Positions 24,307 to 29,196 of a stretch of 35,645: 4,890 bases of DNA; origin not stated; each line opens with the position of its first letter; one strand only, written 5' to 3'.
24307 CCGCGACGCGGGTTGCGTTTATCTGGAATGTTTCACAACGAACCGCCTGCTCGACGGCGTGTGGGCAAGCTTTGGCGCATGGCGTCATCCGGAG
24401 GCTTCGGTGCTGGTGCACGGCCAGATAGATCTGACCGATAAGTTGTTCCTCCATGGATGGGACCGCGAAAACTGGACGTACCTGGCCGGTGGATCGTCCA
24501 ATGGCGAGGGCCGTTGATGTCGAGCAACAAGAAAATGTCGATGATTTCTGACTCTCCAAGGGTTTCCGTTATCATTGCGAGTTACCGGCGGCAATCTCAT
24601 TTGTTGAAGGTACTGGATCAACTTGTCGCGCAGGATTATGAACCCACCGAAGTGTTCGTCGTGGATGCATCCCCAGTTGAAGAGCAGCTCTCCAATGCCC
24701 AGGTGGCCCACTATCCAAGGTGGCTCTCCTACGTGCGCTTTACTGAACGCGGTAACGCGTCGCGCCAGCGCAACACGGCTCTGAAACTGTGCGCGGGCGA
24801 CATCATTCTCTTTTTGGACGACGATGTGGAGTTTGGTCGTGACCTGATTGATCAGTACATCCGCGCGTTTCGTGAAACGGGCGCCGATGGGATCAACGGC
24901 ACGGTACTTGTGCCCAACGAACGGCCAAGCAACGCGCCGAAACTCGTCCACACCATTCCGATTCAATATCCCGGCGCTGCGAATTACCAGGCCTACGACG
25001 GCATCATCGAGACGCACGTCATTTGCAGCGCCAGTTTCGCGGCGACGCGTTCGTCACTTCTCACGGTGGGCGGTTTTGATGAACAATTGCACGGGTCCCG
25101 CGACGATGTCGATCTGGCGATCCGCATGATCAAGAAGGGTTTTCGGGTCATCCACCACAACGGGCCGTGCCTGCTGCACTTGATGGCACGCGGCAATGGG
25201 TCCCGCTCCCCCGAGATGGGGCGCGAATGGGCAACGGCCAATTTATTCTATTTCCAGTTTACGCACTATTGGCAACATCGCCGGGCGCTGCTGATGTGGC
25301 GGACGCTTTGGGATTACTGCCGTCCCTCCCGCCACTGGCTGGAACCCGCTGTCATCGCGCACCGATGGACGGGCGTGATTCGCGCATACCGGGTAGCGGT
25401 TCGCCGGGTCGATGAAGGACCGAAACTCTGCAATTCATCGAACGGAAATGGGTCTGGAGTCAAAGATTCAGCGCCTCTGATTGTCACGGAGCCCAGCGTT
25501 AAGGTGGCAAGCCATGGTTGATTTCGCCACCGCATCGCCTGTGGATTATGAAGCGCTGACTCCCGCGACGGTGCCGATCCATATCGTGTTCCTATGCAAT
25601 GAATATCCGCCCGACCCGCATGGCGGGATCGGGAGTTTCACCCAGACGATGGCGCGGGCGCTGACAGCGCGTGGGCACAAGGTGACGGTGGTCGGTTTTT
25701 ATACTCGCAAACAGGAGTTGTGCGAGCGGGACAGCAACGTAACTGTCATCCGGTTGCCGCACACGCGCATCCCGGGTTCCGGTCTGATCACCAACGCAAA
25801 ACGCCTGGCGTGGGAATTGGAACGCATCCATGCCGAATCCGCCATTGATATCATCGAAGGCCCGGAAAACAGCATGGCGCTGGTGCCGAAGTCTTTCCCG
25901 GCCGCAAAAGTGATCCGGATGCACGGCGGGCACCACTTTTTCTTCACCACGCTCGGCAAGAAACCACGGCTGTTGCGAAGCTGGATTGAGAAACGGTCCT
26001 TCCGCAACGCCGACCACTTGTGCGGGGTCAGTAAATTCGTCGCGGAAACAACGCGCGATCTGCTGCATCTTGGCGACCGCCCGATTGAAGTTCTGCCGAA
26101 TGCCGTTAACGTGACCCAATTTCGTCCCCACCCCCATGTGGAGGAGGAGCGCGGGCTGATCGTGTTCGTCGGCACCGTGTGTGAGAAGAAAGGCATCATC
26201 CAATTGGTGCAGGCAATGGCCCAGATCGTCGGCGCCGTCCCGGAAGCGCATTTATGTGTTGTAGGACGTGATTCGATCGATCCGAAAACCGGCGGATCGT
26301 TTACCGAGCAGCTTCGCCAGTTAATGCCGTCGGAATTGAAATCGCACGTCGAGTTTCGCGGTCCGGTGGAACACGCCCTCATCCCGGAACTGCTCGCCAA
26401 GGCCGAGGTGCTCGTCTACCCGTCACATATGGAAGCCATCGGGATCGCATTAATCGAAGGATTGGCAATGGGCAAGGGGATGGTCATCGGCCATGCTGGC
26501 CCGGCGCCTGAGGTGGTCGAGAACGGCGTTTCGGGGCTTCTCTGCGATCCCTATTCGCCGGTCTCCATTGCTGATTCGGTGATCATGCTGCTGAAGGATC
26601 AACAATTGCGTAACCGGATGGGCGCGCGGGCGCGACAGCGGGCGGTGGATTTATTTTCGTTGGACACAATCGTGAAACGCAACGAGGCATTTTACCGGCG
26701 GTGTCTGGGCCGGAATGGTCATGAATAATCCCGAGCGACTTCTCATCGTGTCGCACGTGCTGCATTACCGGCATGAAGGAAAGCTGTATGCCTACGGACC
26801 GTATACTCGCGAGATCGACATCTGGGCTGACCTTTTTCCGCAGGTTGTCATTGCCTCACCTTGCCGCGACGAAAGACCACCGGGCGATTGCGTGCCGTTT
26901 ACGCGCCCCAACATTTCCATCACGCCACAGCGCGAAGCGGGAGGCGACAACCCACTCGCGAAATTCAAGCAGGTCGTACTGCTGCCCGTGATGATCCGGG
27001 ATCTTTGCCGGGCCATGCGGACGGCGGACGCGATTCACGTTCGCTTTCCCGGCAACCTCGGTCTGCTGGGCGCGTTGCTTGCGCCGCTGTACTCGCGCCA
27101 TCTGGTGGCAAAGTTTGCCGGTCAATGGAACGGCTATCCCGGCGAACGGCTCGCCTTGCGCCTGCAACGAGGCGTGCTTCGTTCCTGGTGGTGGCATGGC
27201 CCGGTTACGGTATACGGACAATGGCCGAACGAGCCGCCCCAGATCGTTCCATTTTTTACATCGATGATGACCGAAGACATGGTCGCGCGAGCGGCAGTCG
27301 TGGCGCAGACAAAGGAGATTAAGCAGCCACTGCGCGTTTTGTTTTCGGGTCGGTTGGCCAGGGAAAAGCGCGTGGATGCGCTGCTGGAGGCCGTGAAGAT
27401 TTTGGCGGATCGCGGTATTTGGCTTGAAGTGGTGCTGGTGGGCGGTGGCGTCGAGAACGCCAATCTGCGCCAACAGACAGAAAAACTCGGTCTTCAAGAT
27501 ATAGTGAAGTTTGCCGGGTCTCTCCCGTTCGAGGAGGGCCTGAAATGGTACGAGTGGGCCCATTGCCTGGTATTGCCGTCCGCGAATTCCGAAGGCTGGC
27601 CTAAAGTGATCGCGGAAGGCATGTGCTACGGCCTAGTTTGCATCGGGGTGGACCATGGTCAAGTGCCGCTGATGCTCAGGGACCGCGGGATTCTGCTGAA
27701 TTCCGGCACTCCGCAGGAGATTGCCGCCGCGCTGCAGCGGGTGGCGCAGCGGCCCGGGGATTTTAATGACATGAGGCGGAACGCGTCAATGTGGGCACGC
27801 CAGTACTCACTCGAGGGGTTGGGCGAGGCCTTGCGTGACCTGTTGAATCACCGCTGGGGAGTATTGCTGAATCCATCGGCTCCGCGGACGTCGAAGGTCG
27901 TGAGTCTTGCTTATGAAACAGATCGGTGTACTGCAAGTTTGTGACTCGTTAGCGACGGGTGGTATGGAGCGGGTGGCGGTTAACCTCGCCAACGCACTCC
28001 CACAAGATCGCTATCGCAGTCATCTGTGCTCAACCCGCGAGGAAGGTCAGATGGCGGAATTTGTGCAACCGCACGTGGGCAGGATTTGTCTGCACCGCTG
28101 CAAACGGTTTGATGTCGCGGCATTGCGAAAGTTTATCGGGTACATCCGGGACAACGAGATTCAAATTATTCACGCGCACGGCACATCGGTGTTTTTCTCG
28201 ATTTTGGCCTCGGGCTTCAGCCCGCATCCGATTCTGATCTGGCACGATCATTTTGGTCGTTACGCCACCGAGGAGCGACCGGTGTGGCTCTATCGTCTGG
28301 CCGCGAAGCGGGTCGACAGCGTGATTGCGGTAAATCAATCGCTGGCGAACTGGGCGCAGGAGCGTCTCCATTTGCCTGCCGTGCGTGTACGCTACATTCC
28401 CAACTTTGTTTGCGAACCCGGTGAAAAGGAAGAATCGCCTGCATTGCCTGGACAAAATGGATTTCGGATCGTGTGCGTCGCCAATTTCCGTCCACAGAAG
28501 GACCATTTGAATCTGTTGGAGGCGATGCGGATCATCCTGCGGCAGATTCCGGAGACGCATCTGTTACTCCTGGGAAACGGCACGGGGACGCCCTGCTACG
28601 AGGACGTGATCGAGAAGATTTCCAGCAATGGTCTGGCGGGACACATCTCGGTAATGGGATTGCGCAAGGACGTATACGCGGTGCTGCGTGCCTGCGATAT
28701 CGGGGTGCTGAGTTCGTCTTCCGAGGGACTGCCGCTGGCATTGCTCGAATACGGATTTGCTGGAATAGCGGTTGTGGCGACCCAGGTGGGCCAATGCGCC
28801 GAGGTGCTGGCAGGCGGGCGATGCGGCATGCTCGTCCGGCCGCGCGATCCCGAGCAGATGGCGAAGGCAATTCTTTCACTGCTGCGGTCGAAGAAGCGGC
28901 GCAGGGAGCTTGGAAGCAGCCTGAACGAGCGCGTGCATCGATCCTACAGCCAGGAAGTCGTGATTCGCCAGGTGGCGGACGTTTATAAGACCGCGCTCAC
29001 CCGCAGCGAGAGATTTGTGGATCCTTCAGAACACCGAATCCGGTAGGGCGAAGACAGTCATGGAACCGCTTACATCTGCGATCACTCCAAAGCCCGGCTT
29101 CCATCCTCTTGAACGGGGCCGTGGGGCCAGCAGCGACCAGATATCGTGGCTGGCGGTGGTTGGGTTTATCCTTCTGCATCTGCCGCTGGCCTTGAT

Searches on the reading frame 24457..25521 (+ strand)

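Call 8: search_protein_families(library=pfam, proteins=[window:24457-25521:+], max_evalue=0.01)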
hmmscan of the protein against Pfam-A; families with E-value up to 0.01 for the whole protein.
window:24457-25521:+ (354 aa): 5 families
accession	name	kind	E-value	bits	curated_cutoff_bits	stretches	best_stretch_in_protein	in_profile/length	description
PF00535.33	Glycos_transf_2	-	1.5e-18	67.7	23.3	1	37-194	1-156/168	Glycosyl transferase family 2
PF13641.12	Glyco_tranf_2_3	-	1.5e-17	64.8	27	1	34-242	1-212/230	Glycosyltransferase like family 2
PF10111.15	Glyco_tranf_2_2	-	5.2e-06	26.6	27.3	1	59-227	26-202/276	Glycosyltransferase like family 2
PF13632.12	Glyco_trans_2_3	-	0.00045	20.5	27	1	116-239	1-120/198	Glycosyl transferase family group 2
PF13506.12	Glyco_transf_21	-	0.0057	16.6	21.7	0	112-241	29-154/174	Glycosyl transferase family 21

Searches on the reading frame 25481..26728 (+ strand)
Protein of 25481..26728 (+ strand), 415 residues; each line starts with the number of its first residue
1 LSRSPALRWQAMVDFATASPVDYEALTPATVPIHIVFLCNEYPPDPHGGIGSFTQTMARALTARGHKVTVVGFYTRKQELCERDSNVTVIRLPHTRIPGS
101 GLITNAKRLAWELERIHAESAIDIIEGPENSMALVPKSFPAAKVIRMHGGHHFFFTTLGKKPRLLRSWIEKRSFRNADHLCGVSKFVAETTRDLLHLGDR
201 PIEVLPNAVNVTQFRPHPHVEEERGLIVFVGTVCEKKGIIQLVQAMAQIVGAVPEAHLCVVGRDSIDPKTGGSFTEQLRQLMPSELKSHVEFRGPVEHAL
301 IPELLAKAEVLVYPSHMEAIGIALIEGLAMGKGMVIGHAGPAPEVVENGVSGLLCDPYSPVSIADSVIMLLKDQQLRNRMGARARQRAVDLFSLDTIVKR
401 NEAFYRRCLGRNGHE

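Call 8: search_protein_families(library=pfam, proteins=[window:25481-26728:+], max_evalue=0.01)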
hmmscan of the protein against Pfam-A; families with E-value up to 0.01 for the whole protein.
window:25481-26728:+ (415 aa): 6 families
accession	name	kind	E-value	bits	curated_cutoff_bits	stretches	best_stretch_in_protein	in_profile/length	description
PF00534.26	Glycos_transf_1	-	5.1e-33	114.5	26.4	1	217-387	8-172/172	Glycosyl transferases group 1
PF13692.12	Glyco_trans_1_4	-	6.5e-26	91.7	27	1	226-373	3-142/142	Glycosyl transferases group 1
PF13439.12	Glyco_transf_4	-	7.7e-20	72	28.5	1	48-212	2-169/170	Glycosyltransferase Family 4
PF13579.12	Glyco_trans_4_4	-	4.9e-15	56.7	29.7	1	48-207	1-157/158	Glycosyl transferase 4-like domain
PF20706.3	GT4-conflict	-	8.5e-11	41.9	26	1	39-331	4-305/385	Family 4 Glycosyltransferase in conflict systems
PF08323.17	Glyco_transf_5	-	0.0011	19.1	22.7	1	34-75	1-43/239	Starch synthase catalytic domain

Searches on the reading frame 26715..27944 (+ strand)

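Call 8: search_protein_families(library=pfam, proteins=[window:26715-27944:+], max_evalue=0.01)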
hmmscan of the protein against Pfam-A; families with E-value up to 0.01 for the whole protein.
window:26715-27944:+ (409 aa): 2 families
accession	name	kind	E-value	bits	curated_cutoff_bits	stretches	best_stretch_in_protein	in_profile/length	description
PF00534.26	Glycos_transf_1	-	7.9e-25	87.8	26.4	1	199-357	9-169/172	Glycosyl transferases group 1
PF13692.12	Glyco_trans_1_4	-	9.4e-23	81.5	27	1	207-344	3-140/142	Glycosyl transferases group 1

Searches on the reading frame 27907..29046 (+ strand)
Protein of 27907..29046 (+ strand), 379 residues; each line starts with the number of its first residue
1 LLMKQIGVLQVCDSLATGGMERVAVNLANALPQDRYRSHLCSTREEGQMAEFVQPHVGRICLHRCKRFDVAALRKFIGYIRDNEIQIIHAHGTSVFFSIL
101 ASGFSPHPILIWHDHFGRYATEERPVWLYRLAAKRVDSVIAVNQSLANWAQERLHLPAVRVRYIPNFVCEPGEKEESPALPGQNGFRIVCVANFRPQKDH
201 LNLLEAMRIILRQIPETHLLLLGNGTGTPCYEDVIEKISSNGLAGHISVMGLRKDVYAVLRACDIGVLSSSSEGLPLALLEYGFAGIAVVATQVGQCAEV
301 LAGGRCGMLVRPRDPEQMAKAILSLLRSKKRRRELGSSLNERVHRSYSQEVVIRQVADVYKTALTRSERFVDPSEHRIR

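Call 8: search_protein_families(library=pfam, proteins=[window:27907-29046:+], max_evalue=0.01)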
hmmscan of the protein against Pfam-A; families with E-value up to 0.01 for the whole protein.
window:27907-29046:+ (379 aa): 5 families
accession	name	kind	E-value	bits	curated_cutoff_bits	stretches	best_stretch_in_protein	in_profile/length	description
PF13692.12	Glyco_trans_1_4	-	4.2e-29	102.1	27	1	186-327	2-141/142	Glycosyl transferases group 1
PF00534.26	Glycos_transf_1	-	3.6e-27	95.4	26.4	1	184-337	14-167/172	Glycosyl transferases group 1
PF13439.12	Glyco_transf_4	-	6.6e-21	75.5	28.5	1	18-168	2-166/170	Glycosyltransferase Family 4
PF13579.12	Glyco_trans_4_4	-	6.9e-13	49.7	29.7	1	18-166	1-157/158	Glycosyl transferase 4-like domain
PF13524.12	Glyco_trans_1_2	-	3e-05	24.4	25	1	254-356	38-142/144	Glycosyl transferase-like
